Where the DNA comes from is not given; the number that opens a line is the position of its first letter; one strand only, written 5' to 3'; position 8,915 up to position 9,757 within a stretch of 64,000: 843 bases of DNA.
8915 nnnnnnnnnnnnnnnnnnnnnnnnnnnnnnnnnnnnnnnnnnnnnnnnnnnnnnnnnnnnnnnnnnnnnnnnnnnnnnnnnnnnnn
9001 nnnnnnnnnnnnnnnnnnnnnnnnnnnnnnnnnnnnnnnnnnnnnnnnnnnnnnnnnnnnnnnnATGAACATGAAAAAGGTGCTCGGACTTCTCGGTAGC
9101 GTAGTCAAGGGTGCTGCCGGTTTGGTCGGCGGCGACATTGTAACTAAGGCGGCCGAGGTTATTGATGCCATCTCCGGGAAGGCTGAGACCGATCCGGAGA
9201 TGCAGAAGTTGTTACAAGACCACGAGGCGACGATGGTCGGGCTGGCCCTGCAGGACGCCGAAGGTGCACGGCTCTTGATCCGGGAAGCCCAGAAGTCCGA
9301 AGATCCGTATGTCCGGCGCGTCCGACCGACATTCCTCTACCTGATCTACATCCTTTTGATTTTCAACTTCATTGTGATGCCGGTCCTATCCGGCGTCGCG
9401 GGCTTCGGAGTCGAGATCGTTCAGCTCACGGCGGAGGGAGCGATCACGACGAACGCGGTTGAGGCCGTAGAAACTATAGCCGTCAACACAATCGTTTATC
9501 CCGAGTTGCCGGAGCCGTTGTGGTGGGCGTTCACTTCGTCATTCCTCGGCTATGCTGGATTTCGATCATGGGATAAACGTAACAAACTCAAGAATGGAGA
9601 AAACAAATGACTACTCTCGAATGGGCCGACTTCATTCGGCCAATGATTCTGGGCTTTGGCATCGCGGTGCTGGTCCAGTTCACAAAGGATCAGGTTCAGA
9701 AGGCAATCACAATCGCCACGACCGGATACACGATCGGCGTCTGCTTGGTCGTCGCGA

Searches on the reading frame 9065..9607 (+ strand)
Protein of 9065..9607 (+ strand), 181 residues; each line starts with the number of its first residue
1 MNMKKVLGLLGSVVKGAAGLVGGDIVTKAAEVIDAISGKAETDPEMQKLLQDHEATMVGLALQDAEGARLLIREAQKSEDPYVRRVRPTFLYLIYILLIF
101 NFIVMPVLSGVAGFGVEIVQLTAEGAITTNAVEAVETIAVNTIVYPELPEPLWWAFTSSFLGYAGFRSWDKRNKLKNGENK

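Call 33: search_protein_families(library=phrogs, proteins=[window:9065-9607:+], max_evalue=0.001)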
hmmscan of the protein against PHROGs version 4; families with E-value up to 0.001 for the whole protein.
window:9065-9607:+ (181 aa): 2 families
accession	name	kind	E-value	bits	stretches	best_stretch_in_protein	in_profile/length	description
phrog_3427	-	lysis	1.5e-15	58.4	1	24-175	10-138/141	holin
phrog_1544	-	unknown function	1.3e-08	35.8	1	1-104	1-137/200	-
